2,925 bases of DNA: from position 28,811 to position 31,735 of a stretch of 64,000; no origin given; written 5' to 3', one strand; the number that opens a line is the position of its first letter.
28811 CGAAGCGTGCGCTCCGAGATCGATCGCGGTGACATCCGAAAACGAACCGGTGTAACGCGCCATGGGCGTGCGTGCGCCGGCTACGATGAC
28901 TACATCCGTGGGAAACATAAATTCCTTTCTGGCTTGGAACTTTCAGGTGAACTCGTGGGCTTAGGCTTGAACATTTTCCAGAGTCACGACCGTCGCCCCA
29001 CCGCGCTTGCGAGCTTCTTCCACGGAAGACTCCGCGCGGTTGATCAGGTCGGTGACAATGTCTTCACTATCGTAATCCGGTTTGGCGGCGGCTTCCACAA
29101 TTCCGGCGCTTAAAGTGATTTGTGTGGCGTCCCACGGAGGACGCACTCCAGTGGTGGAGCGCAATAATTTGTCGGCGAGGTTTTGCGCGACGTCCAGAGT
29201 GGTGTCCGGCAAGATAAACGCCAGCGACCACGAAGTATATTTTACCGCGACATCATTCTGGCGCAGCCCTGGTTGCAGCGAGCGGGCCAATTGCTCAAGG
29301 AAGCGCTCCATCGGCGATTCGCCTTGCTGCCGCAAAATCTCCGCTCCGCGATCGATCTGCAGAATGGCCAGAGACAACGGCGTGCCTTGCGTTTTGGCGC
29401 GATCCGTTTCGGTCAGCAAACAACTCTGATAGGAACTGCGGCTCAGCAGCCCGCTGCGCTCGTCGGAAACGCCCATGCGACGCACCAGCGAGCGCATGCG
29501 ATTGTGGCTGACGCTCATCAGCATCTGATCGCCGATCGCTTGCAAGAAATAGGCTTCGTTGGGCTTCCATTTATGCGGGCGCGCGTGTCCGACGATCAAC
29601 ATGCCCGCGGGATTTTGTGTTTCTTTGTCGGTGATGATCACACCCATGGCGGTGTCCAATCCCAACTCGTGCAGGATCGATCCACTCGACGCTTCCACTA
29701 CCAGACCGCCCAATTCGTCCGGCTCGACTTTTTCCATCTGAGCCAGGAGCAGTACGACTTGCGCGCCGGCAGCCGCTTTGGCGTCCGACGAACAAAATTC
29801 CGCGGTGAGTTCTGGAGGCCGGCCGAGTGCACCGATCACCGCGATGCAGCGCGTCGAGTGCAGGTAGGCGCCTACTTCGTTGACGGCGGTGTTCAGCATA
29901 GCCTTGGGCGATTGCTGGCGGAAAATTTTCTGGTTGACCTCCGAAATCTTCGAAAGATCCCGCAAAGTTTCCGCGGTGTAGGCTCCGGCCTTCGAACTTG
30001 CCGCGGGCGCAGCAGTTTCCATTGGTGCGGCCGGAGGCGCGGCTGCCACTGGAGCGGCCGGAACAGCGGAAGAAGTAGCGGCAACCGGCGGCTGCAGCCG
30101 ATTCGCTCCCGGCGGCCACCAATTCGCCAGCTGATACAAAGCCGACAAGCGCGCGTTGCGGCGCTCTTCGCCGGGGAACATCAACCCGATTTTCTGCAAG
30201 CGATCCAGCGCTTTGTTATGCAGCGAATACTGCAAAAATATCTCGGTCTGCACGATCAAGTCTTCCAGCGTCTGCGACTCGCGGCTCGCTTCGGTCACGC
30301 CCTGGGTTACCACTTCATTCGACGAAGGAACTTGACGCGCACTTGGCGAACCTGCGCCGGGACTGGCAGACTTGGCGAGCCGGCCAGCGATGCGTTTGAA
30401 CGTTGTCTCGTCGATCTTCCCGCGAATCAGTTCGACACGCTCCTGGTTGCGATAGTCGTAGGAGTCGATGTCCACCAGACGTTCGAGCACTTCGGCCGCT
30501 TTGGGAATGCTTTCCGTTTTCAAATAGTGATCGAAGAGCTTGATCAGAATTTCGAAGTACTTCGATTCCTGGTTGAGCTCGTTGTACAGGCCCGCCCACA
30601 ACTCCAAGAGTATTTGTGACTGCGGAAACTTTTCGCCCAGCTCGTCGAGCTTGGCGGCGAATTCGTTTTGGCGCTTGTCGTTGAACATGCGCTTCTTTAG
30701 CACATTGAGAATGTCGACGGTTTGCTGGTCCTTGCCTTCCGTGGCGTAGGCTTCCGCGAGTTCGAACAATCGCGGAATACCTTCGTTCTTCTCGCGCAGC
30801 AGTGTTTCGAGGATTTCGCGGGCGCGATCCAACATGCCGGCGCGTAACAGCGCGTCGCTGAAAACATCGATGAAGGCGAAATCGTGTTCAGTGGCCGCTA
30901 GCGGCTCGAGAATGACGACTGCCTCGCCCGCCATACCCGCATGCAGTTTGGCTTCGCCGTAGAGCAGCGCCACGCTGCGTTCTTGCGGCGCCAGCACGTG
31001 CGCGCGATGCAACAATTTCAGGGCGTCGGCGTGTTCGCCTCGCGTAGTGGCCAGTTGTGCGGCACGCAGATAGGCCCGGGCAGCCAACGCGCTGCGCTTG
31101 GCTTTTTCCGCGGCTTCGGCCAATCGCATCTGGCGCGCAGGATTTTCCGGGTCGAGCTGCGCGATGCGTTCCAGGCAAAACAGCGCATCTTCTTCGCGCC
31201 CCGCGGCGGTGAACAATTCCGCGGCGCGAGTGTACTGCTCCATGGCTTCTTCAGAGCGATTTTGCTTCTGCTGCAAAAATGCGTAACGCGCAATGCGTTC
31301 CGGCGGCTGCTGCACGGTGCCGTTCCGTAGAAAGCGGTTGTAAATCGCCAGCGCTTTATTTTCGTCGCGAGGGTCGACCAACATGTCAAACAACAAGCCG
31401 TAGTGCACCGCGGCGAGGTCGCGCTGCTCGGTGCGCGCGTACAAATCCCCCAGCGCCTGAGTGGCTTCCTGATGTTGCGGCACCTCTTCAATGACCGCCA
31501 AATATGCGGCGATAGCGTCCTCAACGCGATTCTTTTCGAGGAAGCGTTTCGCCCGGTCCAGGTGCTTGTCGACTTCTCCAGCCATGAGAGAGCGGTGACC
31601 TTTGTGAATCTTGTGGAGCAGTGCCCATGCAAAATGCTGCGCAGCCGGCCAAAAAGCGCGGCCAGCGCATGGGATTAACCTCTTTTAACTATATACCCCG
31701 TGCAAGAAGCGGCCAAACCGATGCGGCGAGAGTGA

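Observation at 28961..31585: TPR-GAF-degenerate GGDEF protein with intact RxxD I-site: candidate new c-di-GMP receptor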

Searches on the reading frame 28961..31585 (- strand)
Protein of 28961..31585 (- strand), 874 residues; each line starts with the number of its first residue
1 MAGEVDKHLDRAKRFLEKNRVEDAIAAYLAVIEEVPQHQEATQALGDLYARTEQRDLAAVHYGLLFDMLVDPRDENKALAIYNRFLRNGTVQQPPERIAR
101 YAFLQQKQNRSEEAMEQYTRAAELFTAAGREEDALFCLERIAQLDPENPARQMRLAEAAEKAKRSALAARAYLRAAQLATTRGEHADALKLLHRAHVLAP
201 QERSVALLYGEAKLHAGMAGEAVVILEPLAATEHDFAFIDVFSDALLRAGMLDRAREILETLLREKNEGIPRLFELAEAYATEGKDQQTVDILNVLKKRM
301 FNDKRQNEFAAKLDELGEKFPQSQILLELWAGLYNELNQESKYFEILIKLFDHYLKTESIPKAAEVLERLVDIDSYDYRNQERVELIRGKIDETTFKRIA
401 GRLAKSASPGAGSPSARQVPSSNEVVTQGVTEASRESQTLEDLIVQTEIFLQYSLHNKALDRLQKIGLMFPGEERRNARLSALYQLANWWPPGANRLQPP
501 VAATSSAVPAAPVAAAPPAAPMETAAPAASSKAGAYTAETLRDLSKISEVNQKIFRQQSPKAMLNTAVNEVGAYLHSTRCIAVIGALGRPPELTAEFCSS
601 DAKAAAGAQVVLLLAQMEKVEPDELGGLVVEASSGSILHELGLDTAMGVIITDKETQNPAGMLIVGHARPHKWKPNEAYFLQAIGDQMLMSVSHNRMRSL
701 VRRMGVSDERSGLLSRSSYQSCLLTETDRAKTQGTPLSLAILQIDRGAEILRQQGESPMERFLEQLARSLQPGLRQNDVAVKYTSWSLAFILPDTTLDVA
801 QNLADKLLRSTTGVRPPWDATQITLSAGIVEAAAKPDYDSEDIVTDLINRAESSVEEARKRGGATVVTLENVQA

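Call 3: search_protein_families(library=pfam, proteins=[window:28961-31585:-], max_evalue=1)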
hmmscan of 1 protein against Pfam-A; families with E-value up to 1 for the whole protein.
window:28961-31585:- (874 aa): 21 families
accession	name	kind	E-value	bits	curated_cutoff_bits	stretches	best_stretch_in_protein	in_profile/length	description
PF14559.12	TPR_19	-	2.4e-14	53.8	25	4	182-235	4-57/68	Tetratricopeptide repeat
PF00990.26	GGDEF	-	6.6e-14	52.4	23.8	1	708-863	4-159/161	Diguanylate cyclase, GGDEF domain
PF13428.12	TPR_14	-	8.2e-11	41.9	23.5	2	118-158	4-44/44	Tetratricopeptide repeat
PF13432.12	TPR_16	-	8.1e-08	33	32.7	1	9-59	1-51/65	Tetratricopeptide repeat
PF07719.23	TPR_2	-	0.0001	22.6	27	0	126-148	12-34/34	Tetratricopeptide repeat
PF01590.32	GAF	-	0.00034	21.6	22.4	1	561-688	3-129/133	GAF domain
PF13414.12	TPR_11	-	0.00053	20.1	26.8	1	13-51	2-40/42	TPR repeat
PF00515.34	TPR_1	-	0.00065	19.9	27.8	0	169-201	1-33/34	Tetratricopeptide repeat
PF14938.12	SNAP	-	0.001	19.1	25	1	83-148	102-168/282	Soluble NSF attachment protein, SNAP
PF23914.1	TPR_CcmH_CycH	-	0.0037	17.6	42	0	37-125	65-151/158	Cytochrome c-type biogenesis protein H TPR domain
PF13174.12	TPR_6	-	0.0061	17.6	26.3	0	273-299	3-29/33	Tetratricopeptide repeat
PF25608.1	NAL1_N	-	0.029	14.5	27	0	537-567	2-28/80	NARROW LEAF 1 N-terminal domain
PF12895.13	ANAPC3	-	0.062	14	27.2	0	131-227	5-80/82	Anaphase-promoting complex, cyclosome, subunit 3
PF25058.1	ARM_TT21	-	0.087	13.2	27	0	122-235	14-126/155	Tetratricopeptide repeat protein 21 ARM repeat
PF23431.1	BROMI_N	-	0.15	12.5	25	1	357-445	19-101/127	Broad-minded protein N-terminal domain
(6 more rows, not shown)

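Call 4: search_protein_families(library=ncbifam, proteins=[window:28961-31585:-], max_evalue=1)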
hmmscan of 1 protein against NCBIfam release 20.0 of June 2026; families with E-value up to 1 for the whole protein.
window:28961-31585:- (874 aa): 30 families (the best 25 are shown)
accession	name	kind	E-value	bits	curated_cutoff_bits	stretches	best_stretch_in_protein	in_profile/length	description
NF038266.1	diguan_SiaD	equivalog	1.3e-15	57.4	290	1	700-862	89-248/252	biofilm regulation diguanylate cyclase SiaD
TIGR02917.1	PEP_TPR_lipo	equivalog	1.2e-13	49.9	312.2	2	16-175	510-661/899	XrtA/PEP-CTERM system TPR-repeat protein PrsT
NF007135.0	PRK09581.1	equivalog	2.1e-12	46.6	474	1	703-869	290-455/457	PleD family two-component system response regulator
TIGR00254.1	GGDEF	domain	3.3e-10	39.9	37.4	1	703-867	3-165/168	diguanylate cyclase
NF041606.1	dguan_cyc_DgcA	equivalog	2.8e-09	36.4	370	1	703-866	176-336/340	diguanylate cyclase DgcA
NF047654.1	DiguCycDgcRLepto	equivalog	3.1e-09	36.2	500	1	698-867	126-294/295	diguanylate cyclase DgcR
NF052243.1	T4PFormProtSgmX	equivalog_domain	3.7e-09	35.4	1800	2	7-206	5-202/1065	type IV pili formation protein SgmX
NF040959.1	MamA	equivalog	6.8e-08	32.2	200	3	169-293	37-162/204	magnetosome protein MamA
NF007380.0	PRK09894.1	equivalog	4e-07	29.7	256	1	699-870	123-288/296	diguanylate cyclase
NF008281.1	PRK11059.1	equivalog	5e-06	25.1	663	1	693-812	209-330/633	RNase E specificity factor CsrD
NF052400.1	M48_BAM_BepA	equivalog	9.2e-06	24.7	570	1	186-310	288-415/483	beta-barrel assembly-enhancing protease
NF008754.0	PRK11788.1-2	equivalog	3.5e-05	23.1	670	1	229-413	101-279/386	lipopolysaccharide assembly protein LapB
NF007298.0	PRK09776.1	equivalog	0.00015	19.8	1135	1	704-858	683-834/1111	diguanylate cyclase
NF040885.1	diguan_DgcJ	equivalog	0.00023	20.1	500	1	693-831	329-464/493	diguanylate cyclase DgcJ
NF033920.0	C39_PA2778_fam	equivalog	0.00026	20.5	150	1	104-183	145-224/255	PA2778 family cysteine peptidase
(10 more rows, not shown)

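Call 5: search_solved_structures(query=window:28961-31585:-, max_evalue=1, show_alignments=3)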
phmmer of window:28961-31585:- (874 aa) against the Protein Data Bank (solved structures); distinct sequences matched with E-value up to 1: 43.
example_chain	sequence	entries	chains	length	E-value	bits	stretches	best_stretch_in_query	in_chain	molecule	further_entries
7e6g_A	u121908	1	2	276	9.7e-08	34.2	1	700-862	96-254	Putative GGDEF domain protein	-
6zxm_A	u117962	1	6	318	8.9e-07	31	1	688-863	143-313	Putative GGDEF/response regulator receiver domain protein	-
3ign_A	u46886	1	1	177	1.1e-06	30.7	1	702-863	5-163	Diguanylate cyclase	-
3i5a_A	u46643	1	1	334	2e-06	29.8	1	676-846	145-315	Response regulator/GGDEF domain protein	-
9t28_A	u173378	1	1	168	6.7e-06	28.1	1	707-862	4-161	diguanylate cyclase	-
3i5c_A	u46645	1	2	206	2.5e-05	26.2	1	700-862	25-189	Fusion of General control protein GCN4 and WSPR response regulator protein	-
3bre_A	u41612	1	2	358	5.8e-05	25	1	700-860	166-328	Probable two-component response regulator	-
6zxb_A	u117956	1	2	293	6e-05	24.9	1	688-863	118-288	Putative GGDEF/response regulator receiver domain protein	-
1w25_A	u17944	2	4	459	6.3e-05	24.9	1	703-867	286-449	STALKED-CELL DIFFERENTIATION CONTROLLING PROTEIN | RESPONSE REGULATOR PLED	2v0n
2wb4_A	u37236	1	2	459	6.3e-05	24.9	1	703-867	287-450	DIGUANYLATE CYCLASE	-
9g86_A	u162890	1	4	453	6.4e-05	24.8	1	703-866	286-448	Response regulator PleD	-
9g85_A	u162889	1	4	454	6.5e-05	24.8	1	703-866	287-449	Response regulator PleD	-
6zxc_A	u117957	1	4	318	7.7e-05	24.6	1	688-863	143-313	Putative GGDEF/response regulator receiver domain protein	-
5euh_A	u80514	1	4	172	0.00011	24.1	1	707-863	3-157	Putative GGDEF domain membrane protein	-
3i5b_A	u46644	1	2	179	0.00014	23.7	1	707-862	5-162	WspR response regulator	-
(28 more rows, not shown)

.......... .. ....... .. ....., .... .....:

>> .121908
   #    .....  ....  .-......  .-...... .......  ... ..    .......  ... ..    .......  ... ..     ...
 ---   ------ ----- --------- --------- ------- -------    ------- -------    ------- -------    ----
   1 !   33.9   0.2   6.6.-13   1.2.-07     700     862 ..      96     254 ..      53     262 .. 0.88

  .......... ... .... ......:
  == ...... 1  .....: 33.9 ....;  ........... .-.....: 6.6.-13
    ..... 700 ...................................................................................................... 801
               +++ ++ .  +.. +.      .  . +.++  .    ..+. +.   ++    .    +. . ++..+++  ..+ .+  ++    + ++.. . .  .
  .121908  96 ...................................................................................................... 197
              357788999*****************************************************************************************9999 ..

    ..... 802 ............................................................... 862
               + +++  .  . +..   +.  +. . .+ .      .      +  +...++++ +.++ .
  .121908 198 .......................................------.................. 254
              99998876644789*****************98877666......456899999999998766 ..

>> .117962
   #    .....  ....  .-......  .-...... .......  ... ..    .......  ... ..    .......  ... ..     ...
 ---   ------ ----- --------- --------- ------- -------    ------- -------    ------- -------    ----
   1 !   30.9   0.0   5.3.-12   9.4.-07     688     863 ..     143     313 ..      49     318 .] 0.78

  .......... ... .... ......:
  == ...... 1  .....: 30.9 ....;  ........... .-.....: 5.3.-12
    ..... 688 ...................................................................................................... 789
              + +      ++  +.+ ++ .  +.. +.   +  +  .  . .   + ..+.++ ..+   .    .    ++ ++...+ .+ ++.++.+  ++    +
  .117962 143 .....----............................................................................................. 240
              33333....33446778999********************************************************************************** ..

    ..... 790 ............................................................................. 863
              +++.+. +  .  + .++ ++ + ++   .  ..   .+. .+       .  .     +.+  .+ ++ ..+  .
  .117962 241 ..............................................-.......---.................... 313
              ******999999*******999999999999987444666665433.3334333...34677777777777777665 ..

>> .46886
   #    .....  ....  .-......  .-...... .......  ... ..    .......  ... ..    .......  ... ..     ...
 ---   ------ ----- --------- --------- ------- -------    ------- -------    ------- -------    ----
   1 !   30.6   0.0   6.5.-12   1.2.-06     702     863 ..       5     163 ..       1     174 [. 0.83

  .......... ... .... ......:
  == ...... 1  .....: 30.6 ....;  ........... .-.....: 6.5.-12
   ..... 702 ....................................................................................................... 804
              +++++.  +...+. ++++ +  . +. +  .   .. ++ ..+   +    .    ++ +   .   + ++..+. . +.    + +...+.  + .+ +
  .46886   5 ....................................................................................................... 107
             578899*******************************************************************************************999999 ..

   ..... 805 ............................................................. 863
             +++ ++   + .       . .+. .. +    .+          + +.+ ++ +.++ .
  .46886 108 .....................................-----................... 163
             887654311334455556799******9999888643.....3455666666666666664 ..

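Call 6: find_homologous_proteins(query=window:28961-31585:-, max_evalue=0.00001)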
Query window:28961-31585:- (874 aa): 2192 proteins with E <= 0.00001 among 8000 candidates; the best 120 are listed.
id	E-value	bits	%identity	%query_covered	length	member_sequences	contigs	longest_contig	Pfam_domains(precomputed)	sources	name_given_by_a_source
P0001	0.0e+0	1904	100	100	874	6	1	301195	PF14559.13,PF13432.13,PF13428.13,PF00990.27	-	-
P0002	0.0e+0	1803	93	100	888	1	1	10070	PF14559.13,PF01590.33,PF13432.13,PF13428.13,PF00990.27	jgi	jgi:diguanylate cyclase (GGDEF)-like protein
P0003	0.0e+0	1617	84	100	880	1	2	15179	PF14559.13,PF13432.13,PF13428.13,PF00990.27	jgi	jgi:diguanylate cyclase (GGDEF)-like protein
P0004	0.0e+0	1508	78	100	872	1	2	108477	PF14559.13,PF23914.2,PF14938.13,PF13432.13,PF13428.13,PF00990.27,PF07719.24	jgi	jgi:diguanylate cyclase (GGDEF)-like protein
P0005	0.0e+0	1508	78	100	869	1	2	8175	PF14559.13,PF23914.2,PF12895.14,PF14938.13,PF13432.13,PF13428.13,PF00990.27,PF07719.24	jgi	jgi:diguanylate cyclase (GGDEF)-like protein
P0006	0.0e+0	1503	78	100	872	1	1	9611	PF14559.13,PF23914.2,PF13432.13,PF13428.13,PF00990.27,PF07719.24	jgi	jgi:diguanylate cyclase (GGDEF)-like protein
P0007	0.0e+0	1503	78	100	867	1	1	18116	PF14559.13,PF23914.2,PF14938.13,PF13432.13,PF13428.13,PF00990.27,PF07719.24,PF13174.13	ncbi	-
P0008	0.0e+0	1503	79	100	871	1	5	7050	PF14559.13,PF23914.2,PF14938.13,PF13432.13,PF13428.13,PF00990.27,PF07719.24,PF13174.13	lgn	-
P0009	0.0e+0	1501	78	100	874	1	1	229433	PF14559.13,PF13432.13,PF13428.13,PF00990.27,PF07719.24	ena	-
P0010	0.0e+0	1500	78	100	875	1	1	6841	PF14559.13,PF13428.13,PF00990.27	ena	-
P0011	0.0e+0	1498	78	100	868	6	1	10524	PF14559.13,PF23914.2,PF14938.13,PF13432.13,PF13428.13,PF00990.27,PF07719.24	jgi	jgi:diguanylate cyclase (GGDEF)-like protein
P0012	0.0e+0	1493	77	100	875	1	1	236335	PF14559.13,PF13432.13,PF13428.13,PF00990.27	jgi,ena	-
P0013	0.0e+0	1491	77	100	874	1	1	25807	PF14559.13,PF23914.2,PF13428.13,PF00990.27,PF07719.24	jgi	jgi:diguanylate cyclase (GGDEF)-like protein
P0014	0.0e+0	1489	77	100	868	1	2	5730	PF14559.13,PF23914.2,PF13432.13,PF13428.13,PF00990.27,PF07719.24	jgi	jgi:diguanylate cyclase (GGDEF)-like protein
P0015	0.0e+0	1488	79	100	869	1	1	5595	PF14559.13,PF23914.2,PF12895.14,PF13432.13,PF13428.13,PF00990.27,PF07719.24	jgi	-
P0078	0.0e+0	1343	71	100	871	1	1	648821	PF14559.13,PF23914.2,PF12895.14,PF13432.13,PF13428.13,PF00990.27,PF07719.24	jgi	jgi:diguanylate cyclase (GGDEF)-like protein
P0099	0.0e+0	1337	71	100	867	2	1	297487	PF14559.13,PF13414.13,PF12895.14,PF13432.13,PF13428.13,PF00990.27,PF13181.13,PF07719.24,PF13174.13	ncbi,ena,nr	ncbi:MAG TPA: diguanylate cyclase [Candidatus Solibacter sp.]|nr:diguanylate cyclase [Candidatus Sol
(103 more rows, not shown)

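Call 11: find_encoding_contigs(protein=P0078, flank=8000, max_places=2)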
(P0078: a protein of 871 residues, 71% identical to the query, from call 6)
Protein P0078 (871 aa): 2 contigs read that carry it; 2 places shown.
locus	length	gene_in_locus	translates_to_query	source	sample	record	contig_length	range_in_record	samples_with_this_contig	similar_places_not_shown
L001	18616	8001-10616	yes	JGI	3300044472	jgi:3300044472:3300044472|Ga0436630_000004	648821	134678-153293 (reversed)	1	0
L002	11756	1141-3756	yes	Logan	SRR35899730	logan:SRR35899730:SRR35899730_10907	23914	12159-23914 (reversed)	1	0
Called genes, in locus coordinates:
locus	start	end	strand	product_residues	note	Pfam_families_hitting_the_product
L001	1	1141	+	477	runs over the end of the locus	PF13742:tRNA_anti_2, PF01336:tRNA_anti-codon, PF02601:Exonuc_VII_L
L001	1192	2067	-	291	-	PF13431:TPR_17 (faint), PF00515:TPR_1 (faint), PF07719:TPR_2 (faint), PF13181:TPR_8 (faint), PF13414:TPR_11 (faint)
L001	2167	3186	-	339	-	PF04951:Peptidase_M55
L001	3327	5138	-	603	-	PF00009:GTP_EFTU, PF03144:GTP_EFTU_D2 (weak), PF00679:EFG_C, PF06421:LepA_C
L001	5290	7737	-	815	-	PF12704:MacB_PCD, PF02687:FtsX, PF12704:MacB_PCD, PF02687:FtsX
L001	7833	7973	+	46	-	-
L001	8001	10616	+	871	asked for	PF07719:TPR_2 (faint), PF12895:ANAPC3 (faint), PF13428:TPR_14 (faint), PF13432:TPR_16 (faint), PF14559:TPR_19 (faint), PF23914:TPR_CcmH_CycH (faint), PF00990:GGDEF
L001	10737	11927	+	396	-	PF00108:Thiolase_N, PF00109:ketoacyl-synt (weak), PF02803:Thiolase_C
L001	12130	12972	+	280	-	PF02737:3HCDH_N, PF00725:3HCDH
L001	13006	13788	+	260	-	PF00378:ECH_1, PF16113:ECH_2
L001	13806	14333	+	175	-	PF00885:DMRL_synthase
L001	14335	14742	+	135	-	PF01029:NusB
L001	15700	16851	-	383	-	PF00990:GGDEF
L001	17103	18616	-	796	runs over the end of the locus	-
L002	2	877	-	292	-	?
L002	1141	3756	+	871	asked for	PF07719:TPR_2 (faint), PF12895:ANAPC3 (faint), PF13428:TPR_14 (faint), PF13432:TPR_16 (faint), PF14559:TPR_19 (faint), PF23914:TPR_CcmH_CycH (faint), PF00990:GGDEF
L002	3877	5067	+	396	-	PF00108:Thiolase_N, PF00109:ketoacyl-synt (weak), PF02803:Thiolase_C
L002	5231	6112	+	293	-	PF02737:3HCDH_N, PF00725:3HCDH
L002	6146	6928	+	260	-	PF00378:ECH_1, PF16113:ECH_2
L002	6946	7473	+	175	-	PF00885:DMRL_synthase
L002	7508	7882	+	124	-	PF01029:NusB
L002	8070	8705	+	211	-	-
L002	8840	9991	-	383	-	PF00990:GGDEF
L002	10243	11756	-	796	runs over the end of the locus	-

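Call 12: find_encoding_contigs(protein=P0099, flank=8000, max_places=2)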
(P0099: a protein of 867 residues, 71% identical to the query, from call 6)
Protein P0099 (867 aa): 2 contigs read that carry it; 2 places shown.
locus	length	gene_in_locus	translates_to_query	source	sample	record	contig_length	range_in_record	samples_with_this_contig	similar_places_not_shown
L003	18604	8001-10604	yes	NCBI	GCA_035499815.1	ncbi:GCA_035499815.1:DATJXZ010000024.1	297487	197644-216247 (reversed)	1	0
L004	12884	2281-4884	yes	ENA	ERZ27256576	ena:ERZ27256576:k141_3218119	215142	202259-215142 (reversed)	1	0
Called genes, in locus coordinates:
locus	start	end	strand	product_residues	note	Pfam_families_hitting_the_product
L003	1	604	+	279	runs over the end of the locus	PF04536:TPM_phosphatase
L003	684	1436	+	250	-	-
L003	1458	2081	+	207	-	PF04011:LemA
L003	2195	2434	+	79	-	-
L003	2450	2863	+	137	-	PF01850:PIN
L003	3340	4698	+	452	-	PF13742:tRNA_anti_2, PF01336:tRNA_anti-codon, PF02601:Exonuc_VII_L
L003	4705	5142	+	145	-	-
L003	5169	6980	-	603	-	PF00009:GTP_EFTU, PF03144:GTP_EFTU_D2, PF00679:EFG_C, PF06421:LepA_C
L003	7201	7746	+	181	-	PF05163:DinB (faint), PF12867:DinB_2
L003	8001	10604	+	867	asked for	PF07719:TPR_2 (faint), PF12895:ANAPC3 (faint), PF13174:TPR_6 (faint), PF13181:TPR_8 (faint), PF13414:TPR_11 (faint), PF13428:TPR_14 (faint), PF13432:TPR_16 (faint), PF00990:GGDEF, +1 more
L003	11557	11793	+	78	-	PF02604:PhdYeFM_antitox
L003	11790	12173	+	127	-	PF01850:PIN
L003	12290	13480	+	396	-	PF00108:Thiolase_N, PF00109:ketoacyl-synt (faint), PF02803:Thiolase_C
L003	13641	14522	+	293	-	PF02737:3HCDH_N, PF00725:3HCDH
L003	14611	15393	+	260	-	PF00378:ECH_1, PF16113:ECH_2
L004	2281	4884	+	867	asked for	PF07719:TPR_2 (faint), PF12895:ANAPC3 (faint), PF13174:TPR_6 (faint), PF13181:TPR_8 (faint), PF13414:TPR_11 (faint), PF13428:TPR_14 (faint), PF13432:TPR_16 (faint), PF00990:GGDEF, +1 more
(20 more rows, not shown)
